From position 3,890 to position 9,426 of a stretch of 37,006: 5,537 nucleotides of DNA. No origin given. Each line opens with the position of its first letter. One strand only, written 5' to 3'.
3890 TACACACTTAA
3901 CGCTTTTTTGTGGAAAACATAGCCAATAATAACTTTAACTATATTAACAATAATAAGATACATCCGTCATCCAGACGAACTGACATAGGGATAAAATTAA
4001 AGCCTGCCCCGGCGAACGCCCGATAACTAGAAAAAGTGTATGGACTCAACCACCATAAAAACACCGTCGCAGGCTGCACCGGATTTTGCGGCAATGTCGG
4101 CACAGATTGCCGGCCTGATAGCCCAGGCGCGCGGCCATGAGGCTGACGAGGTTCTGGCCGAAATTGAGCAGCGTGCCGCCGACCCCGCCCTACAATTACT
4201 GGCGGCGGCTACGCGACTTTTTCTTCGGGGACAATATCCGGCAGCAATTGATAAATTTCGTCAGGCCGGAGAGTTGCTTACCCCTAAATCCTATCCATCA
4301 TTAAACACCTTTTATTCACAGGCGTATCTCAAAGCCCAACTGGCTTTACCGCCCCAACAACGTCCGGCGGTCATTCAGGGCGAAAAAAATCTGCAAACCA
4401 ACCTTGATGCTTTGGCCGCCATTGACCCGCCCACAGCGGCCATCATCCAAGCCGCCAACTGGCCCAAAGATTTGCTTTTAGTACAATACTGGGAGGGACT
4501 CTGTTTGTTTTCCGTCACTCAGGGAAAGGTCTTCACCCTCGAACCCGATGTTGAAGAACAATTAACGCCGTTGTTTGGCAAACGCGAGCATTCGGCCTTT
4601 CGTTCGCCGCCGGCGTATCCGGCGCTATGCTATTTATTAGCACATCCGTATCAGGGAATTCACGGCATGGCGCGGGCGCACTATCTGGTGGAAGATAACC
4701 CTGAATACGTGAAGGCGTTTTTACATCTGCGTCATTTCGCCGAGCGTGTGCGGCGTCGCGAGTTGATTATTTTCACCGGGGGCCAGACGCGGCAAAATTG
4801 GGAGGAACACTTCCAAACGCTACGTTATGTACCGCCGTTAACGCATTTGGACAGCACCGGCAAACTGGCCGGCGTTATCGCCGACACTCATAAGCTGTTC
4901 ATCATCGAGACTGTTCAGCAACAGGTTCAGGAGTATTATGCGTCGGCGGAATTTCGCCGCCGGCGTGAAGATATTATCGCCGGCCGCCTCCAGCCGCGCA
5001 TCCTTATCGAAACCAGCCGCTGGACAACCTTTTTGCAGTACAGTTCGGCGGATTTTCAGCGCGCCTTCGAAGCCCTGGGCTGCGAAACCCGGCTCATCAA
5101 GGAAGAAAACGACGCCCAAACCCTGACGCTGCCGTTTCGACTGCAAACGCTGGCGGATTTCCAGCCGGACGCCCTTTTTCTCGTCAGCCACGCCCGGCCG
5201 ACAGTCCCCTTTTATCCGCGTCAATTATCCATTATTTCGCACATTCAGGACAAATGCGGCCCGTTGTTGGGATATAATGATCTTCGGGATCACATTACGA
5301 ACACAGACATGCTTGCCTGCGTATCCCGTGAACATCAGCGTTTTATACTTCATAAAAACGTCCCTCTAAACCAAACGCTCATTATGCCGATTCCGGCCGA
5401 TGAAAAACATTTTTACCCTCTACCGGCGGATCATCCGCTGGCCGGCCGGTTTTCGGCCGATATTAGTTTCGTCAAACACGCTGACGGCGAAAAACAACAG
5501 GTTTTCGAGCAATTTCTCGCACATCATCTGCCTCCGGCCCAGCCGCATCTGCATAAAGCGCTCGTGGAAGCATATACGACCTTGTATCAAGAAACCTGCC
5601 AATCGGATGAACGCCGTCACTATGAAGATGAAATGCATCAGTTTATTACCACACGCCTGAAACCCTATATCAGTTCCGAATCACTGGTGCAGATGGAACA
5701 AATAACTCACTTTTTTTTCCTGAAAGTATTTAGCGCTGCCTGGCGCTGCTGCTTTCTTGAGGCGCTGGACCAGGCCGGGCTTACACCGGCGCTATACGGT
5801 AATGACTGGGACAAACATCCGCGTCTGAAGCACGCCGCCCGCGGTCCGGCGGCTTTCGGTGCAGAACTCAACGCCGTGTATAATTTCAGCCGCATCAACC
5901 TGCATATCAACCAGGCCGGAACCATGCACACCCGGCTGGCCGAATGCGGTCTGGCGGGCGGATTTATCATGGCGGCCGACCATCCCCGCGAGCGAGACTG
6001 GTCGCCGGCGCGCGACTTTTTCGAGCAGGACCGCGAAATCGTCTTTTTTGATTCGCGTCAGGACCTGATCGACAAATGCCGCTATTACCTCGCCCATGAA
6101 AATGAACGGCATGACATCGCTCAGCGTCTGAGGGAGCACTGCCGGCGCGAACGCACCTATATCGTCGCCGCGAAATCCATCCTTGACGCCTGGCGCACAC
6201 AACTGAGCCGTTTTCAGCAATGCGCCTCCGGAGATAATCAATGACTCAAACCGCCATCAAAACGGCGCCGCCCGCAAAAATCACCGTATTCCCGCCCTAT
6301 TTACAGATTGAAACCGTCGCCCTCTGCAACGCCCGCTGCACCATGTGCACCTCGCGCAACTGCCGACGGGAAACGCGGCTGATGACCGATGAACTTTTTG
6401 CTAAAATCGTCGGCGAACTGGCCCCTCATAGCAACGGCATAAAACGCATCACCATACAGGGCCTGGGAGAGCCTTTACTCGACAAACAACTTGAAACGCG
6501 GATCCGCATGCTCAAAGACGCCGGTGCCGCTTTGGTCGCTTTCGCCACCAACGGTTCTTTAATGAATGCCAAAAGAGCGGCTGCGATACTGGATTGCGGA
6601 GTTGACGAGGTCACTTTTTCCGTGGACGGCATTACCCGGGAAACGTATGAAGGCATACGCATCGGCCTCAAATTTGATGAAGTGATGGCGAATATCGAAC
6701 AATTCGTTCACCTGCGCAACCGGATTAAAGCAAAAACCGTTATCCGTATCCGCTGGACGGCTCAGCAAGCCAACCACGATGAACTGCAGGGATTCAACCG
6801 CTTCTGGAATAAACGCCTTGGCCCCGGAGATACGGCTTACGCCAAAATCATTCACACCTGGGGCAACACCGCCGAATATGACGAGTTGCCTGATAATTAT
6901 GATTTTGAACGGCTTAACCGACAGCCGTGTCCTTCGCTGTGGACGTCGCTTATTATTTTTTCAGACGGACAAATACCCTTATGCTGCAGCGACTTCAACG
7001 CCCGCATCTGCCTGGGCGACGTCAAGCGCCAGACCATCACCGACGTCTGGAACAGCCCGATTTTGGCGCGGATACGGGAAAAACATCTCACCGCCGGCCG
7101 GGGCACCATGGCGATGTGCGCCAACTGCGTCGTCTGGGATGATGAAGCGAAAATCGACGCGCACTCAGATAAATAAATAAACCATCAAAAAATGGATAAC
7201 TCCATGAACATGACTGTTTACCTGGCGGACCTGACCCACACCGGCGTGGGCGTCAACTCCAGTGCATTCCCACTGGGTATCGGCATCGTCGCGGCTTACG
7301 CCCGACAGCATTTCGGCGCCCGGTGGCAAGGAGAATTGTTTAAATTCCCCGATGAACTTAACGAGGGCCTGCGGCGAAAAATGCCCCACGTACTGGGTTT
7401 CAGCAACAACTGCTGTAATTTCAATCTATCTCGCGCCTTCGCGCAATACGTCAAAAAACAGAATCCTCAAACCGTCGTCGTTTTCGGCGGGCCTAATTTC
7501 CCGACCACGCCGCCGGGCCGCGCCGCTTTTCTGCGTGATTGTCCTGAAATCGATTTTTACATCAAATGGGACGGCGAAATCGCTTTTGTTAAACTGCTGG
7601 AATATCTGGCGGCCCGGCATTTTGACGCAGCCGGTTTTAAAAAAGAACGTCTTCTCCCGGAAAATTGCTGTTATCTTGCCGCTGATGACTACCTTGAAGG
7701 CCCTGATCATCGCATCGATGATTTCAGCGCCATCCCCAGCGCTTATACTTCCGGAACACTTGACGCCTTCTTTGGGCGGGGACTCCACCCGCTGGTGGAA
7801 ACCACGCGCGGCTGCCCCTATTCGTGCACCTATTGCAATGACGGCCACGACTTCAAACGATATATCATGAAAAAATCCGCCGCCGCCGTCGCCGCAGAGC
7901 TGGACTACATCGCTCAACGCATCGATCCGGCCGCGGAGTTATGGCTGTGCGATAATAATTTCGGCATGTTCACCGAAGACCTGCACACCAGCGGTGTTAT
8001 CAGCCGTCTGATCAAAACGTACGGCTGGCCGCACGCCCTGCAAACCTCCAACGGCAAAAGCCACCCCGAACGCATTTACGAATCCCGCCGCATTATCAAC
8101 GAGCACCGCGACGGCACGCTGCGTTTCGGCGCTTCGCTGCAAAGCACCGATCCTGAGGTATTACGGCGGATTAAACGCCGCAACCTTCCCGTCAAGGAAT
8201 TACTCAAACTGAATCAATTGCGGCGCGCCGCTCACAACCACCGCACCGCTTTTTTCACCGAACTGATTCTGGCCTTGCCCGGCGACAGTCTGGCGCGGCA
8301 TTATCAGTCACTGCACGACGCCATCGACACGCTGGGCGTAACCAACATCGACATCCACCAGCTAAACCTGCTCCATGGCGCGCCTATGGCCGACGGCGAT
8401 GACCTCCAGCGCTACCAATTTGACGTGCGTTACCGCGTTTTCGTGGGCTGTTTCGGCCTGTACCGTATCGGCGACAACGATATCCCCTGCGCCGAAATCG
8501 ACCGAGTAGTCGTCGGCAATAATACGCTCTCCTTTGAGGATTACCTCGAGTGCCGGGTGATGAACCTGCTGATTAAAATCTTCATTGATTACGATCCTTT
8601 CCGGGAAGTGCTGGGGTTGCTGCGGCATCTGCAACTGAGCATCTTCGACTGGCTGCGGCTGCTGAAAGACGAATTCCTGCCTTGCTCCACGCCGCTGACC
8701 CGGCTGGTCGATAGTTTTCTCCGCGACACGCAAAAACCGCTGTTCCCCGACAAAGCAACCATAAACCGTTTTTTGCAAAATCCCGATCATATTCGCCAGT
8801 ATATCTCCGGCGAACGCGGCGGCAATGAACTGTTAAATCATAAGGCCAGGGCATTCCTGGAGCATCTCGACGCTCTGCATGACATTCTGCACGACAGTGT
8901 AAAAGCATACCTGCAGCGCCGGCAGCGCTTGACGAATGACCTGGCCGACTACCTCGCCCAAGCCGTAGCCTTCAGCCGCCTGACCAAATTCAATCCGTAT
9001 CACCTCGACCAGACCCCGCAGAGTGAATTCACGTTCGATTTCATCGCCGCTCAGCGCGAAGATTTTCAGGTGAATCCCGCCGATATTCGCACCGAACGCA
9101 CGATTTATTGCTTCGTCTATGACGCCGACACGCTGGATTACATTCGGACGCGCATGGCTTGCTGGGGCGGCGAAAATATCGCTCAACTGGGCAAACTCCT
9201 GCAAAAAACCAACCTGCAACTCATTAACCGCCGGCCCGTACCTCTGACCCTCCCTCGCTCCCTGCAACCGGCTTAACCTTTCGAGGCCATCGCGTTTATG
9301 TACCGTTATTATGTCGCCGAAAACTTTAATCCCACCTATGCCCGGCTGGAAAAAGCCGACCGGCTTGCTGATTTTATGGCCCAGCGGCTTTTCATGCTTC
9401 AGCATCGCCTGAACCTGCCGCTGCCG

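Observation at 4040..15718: Eleven-gene translationally coupled operon joining ACP-tethered acyl chemistry to three radical SAM enzymes in a glycan context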

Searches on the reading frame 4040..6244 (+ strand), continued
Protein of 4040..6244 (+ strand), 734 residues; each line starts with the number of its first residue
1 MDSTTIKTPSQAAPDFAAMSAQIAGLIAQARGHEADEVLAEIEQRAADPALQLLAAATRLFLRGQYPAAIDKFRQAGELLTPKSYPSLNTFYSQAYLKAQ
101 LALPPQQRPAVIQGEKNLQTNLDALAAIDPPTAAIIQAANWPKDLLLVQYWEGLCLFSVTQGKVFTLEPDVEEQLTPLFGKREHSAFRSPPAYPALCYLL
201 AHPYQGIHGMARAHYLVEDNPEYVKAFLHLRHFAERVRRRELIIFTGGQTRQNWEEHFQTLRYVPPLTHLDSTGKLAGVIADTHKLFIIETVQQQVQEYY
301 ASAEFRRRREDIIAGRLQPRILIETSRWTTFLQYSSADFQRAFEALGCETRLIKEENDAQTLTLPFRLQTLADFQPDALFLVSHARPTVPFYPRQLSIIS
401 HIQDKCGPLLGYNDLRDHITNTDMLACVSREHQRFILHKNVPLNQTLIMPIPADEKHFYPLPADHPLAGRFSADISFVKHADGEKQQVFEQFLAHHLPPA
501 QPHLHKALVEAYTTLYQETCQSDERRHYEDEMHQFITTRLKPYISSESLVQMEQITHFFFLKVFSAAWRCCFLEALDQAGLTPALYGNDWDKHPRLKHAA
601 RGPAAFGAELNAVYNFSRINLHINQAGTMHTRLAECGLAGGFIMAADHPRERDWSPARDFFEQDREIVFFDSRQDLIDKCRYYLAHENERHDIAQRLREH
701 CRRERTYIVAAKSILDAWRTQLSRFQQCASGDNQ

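Call 55: fold_search(model_id=the predicted structure, library=pdb)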
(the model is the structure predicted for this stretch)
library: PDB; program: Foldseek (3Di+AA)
matches with E <= 10: 1045; with E <= 0.001: 117
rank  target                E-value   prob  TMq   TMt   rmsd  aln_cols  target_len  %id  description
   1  3c48_B                4.3e-08  1.00  0.25  0.41  13.2       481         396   11  Structure of the retaining glycosyltransferase MshA: The first step in mycothiol biosynthesis. Organism: Corynebacteri (released 2008-03-25)
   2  4xso_A                7.9e-08  1.00  0.31  0.56   9.6       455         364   10  Crystal structure of apo-form Alr3699/HepE from Anabaena sp. strain PCC 7120 (released 2016-01-13)
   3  2xmp_A                1.1e-07  1.00  0.31  0.52  12.0       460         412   12  Crystal structure of trehalose synthase TreT mutant E326A from P. horishiki in complex with UDP (released 2010-10-13)
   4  7qsg_B                1.4e-07  1.00  0.27  0.60  11.0       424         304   12  Methylmannose polysaccharide mannosyltransferase from M. hassiacum (released 2023-01-25)
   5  3mbo_D                1.6e-07  1.00  0.34  0.62   7.1       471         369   11  Crystal Structure of the Glycosyltransferase BaBshA bound with UDP and L-malate (released 2010-09-29)
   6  6tvp_A                1.9e-07  1.00  0.30  0.54  10.4       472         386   10  Structure of Mycobacterium smegmatis alpha-maltose-1-phosphate synthase GlgM (released 2020-04-22)
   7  4xsu_B                2.0e-07  1.00  0.31  0.57   9.6       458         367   11  Crystal structure of Anabaena Alr3699/HepE in complex with UDP and glucose (released 2016-01-13)
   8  3c4q_B                2.1e-07  1.00  0.31  0.54  10.5       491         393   11  Structure of the retaining glycosyltransferase MshA : The first step in mycothiol biosynthesis. Organism : Corynebacte (released 2008-04-01)
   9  7qsg_A                2.3e-07  1.00  0.30  0.54   9.8       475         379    9  Methylmannose polysaccharide mannosyltransferase from M. hassiacum (released 2023-01-25)
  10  3mbo_C                3.1e-07  1.00  0.32  0.58   8.5       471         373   10  Crystal Structure of the Glycosyltransferase BaBshA bound with UDP and L-malate (released 2010-09-29)
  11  4xsu_A                3.6e-07  1.00  0.29  0.52  10.3       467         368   12  Crystal structure of Anabaena Alr3699/HepE in complex with UDP and glucose (released 2016-01-13)
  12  2x6r_B                3.8e-07  1.00  0.30  0.50  13.0       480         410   11  Crystal structure of trehalose synthase TreT from P.horikoshi produced by soaking in trehalose (released 2010-10-13)
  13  4xsr_B                4.0e-07  1.00  0.31  0.56   9.7       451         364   11  Crystal structure of Anabaena Alr3699/HepE in complex with UDP-glucose (released 2016-01-13)
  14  6tvp_B                4.2e-07  1.00  0.31  0.55  11.0       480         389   10  Structure of Mycobacterium smegmatis alpha-maltose-1-phosphate synthase GlgM (released 2020-04-22)
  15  6kih_A                4.6e-07  1.00  0.28  0.47  11.6       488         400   10  Sucrose-phosphate synthase (tll1590) from Thermosynechococcus elongatus (released 2020-05-27)
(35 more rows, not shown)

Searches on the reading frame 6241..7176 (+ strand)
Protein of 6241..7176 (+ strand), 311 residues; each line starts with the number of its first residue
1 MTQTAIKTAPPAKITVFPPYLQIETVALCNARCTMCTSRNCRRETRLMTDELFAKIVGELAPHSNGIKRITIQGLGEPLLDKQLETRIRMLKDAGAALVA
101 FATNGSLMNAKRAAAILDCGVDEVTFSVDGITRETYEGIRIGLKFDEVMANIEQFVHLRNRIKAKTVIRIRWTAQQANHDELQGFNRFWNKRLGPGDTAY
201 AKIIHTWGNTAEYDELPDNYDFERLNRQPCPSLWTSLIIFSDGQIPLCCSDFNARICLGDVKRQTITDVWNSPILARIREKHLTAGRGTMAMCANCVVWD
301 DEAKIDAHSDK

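Call 3: search_protein_families(library=pfam, proteins=[window:6241-7176:+], max_evalue=0.01)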
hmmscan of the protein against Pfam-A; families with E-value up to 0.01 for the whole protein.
window:6241-7176:+ (311 aa): 3 families
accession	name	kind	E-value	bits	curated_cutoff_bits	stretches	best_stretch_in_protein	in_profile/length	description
PF04055.27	Radical_SAM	-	6.1e-17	62.7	29.5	1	26-157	4-138/166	Radical SAM superfamily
PF13186.11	SPASM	-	8.9e-13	48.8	21.5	1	230-296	1-66/67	Iron-sulfur cluster-binding domain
PF13353.11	Fer4_12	-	0.0015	19.2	22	1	26-114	12-100/137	4Fe-4S single cluster domain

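Call 5: search_protein_families(library=ncbifam, proteins=[window:6241-7176:+], max_evalue=0.01)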
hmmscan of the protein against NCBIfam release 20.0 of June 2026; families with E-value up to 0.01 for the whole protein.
window:6241-7176:+ (311 aa): 42 families (the best 25 are shown)
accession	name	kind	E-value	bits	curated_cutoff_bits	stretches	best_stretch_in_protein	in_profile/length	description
TIGR04317.1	W_rSAM_matur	equivalog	1.1e-28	100.4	380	1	20-185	5-167/349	tungsten cofactor oxidoreductase radical SAM maturase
TIGR04311.1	rSAM_Geo_metal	subfamily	2.6e-27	95.9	400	2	17-185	1-170/423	radical SAM/SPASM family putative metalloenzyme maturase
NF033640.1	N_Twi_rSAM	subfamily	7.7e-23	81.2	170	2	14-208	106-313/398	twitch domain-containing radical SAM protein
TIGR04321.1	spiroSPASM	subfamily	1.6e-20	73.3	250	1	13-296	225-502/510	spiro-SPASM protein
TIGR02666.1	moaA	equivalog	1.5e-18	66.9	284.05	1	20-189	11-180/336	GTP 3',8-cyclase MoaA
TIGR02668.1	moaA_archaeal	equivalog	1.6e-16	60.2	325.25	1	22-158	13-146/303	GTP 3',8-cyclase MoaA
NF001199.0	PRK00164.2-1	equivalog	6e-16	58.4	231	1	21-158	14-148/308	GTP 3',8-cyclase MoaA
TIGR04133.1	rSAM_w_lipo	hypoth_equivalog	2.7e-14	52.9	425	1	23-157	28-162/350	TIGR04133 family radical SAM/SPASM protein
NF038283.1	viperin_w_prok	equivalog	1.7e-11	43.9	180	1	28-179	11-167/281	viperin family antiviral radical SAM protein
TIGR04347.1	pseudo_SAM_Halo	equivalog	1.8e-11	44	525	1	25-183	44-193/390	TIGR04347 family pseudo-SAM/SPASM protein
TIGR04545.1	rSAM_ahbD_hemeb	equivalog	5.8e-11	42.4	500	1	24-182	5-155/339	heme b synthase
TIGR04250.1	SCM_rSAM_ScmE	equivalog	7.8e-11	41.5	400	2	20-194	4-170/358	SynChlorMet cassette radical SAM/SPASM protein ScmE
TIGR04051.1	rSAM_NirJ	equivalog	1.1e-10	41.1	515.45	1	27-182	10-156/354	heme d1 biosynthesis radical SAM protein NirJ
TIGR03962.1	mycofact_rSAM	equivalog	1.6e-10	40.7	265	1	23-176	16-166/339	mycofactocin radical SAM maturase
NF045574.1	sacti_mat_StsB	exception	1.7e-10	40.3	625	1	29-189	106-256/466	StsB family radical SAM/SPASM domain sactipeptide maturase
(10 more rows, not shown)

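Call 84: search_solved_structures(query=window:6241-7176:+, max_evalue=0.01)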
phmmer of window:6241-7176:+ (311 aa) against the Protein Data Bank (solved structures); distinct sequences matched with E-value up to 0.01: 7.
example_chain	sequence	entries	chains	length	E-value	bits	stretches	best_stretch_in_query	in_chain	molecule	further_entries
4m7t_A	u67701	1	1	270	1.8e-12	50.2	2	21-139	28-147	BtrN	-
4m7s_A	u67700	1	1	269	1.9e-12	50.1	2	21-139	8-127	BtrN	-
7vob_C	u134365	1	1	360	8.2e-06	28.3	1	10-140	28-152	Cytosylglucuronate decarboxylase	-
7voc_C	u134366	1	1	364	8.4e-06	28.3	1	10-140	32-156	Cytosylglucuronate decarboxylase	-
1tv7_A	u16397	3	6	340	3.7e-05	26.2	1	23-169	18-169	Molybdenum cofactor biosynthesis protein A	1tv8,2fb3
2fb2_A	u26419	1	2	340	4.8e-05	25.8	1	26-169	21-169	Molybdenum cofactor biosynthesis protein A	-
8wm2_A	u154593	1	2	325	0.0087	18.4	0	20-128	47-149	Fe-S radical SAM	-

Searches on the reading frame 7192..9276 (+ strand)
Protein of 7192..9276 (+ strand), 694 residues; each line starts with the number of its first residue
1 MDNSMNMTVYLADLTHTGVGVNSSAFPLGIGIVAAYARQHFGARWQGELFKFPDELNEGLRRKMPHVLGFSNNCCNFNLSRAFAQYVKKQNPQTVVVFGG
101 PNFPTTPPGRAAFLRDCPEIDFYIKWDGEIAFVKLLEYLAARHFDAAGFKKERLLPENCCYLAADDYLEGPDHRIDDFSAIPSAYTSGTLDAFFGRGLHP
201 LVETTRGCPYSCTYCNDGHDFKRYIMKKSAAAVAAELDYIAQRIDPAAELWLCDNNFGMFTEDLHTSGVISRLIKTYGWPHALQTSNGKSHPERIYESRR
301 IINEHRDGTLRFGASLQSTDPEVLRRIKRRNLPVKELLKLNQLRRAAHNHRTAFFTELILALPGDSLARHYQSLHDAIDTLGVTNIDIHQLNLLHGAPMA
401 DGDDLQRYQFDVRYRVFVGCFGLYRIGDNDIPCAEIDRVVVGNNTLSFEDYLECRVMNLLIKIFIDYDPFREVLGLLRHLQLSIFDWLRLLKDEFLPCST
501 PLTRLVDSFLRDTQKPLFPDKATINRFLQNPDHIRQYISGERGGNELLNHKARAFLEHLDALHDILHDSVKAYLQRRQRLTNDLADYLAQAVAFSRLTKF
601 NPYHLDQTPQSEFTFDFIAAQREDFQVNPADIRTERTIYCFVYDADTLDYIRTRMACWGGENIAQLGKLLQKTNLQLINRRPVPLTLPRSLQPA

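Call 3: search_protein_families(library=pfam, proteins=[window:7192-9276:+], max_evalue=0.01)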
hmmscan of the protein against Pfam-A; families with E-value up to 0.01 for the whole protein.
window:7192-9276:+ (694 aa): 2 families
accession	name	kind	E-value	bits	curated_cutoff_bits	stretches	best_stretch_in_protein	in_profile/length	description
PF04055.27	Radical_SAM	-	3.1e-08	34.4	29.5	1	202-366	1-155/166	Radical SAM superfamily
PF02310.24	B12-binding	-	1.4e-05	25.3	32.1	1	24-135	11-120/121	B12 binding domain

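Call 5: search_protein_families(library=ncbifam, proteins=[window:7192-9276:+], max_evalue=0.01)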
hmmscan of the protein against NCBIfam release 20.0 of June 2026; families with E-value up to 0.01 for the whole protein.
window:7192-9276:+ (694 aa): 17 families
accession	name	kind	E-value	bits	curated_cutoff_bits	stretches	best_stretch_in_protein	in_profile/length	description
NF033712.0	B12_rSAM_KedN5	subfamily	8.5e-38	130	700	1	60-370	58-360/624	KedN5 family methylcobalamin-dependent radical SAM C-methyltransferase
NF050148.1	rSAM_ApyD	equivalog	1.4e-13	50.1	750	1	59-244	69-244/645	RiPP biosynthesis radical SAM protein ApyD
TIGR03975.1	rSAM_ocin_1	subfamily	8.7e-12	44.3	281.85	1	51-255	115-319/606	RiPP maturation radical SAM C-methyltransferase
NF038361.1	rSAM_Sden_1168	equivalog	7.9e-09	34.6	575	1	78-367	156-438/560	Sden_1168 family B12-binding radical SAM P-methyltransferase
TIGR03471.1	HpnJ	equivalog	5.4e-08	32.1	577.6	1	75-366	79-351/472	hopanoid biosynthesis associated radical SAM protein HpnJ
TIGR02026.1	BchE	equivalog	6.7e-08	31.8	481.35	1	54-238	53-232/497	magnesium-protoporphyrin IX monomethyl ester anaerobic oxidative cyclase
TIGR04013.1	B12_SAM_MJ_1487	hypoth_equivalog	1e-06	27.9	251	1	192-235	143-187/382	TIGR04013 family B12-binding domain/radical SAM domain-containing protein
TIGR04072.2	rSAM_ladder_B12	equivalog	3.7e-06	25.9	360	1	79-245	85-226/443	lipid biosynthesis B12-binding/radical SAM protein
TIGR04295.1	B12_rSAM_oligo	hypoth_equivalog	6e-06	25.2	400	1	86-242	96-242/422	TIGR04295 family B12-binding domain-containing radical SAM protein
TIGR00089.1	TIGR00089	subfamily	6.3e-06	25.2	251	1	200-394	141-331/429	MiaB/RimO family radical SAM methylthiotransferase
TIGR04107.1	rSAM_HutW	equivalog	1.1e-05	24.5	400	1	306-401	149-240/419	heme anaerobic degradation radical SAM methyltransferase ChuW/HutW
TIGR04367.1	HpnR_B12_rSAM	equivalog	8.2e-05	21.3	650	1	53-241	49-228/490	hopanoid C-3 methylase HpnR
TIGR01579.1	MiaB-like-C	equivalog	0.00011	21.6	357.05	1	201-389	142-326/416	tRNA (N(6)-L-threonylcarbamoyladenosine(37)-C(2))-methylthiotransferase MtaB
TIGR04479.1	bcpD_PhpK_rSAM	subfamily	0.00021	19.8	600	0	203-242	245-283/504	PhpK family radical SAM P-methyltransferase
TIGR01212.1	TIGR01212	equivalog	0.0015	17.7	180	1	315-401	144-225/302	tRNA modification radical SAM protein MnmL/YtqA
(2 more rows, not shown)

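Call 31: search_solved_structures(query=window:7192-9276:+, max_evalue=0.01)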
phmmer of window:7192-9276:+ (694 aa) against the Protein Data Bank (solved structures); distinct sequences matched with E-value up to 0.01: 2.
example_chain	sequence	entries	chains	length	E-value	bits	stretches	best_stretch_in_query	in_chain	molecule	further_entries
7kdx_A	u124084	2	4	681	6.1e-33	117.3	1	19-410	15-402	Methyltransferase TokK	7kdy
9n1b_A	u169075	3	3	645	1.3e-28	102.9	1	82-400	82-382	Radical SAM protein | Radical SAM enzyme CysS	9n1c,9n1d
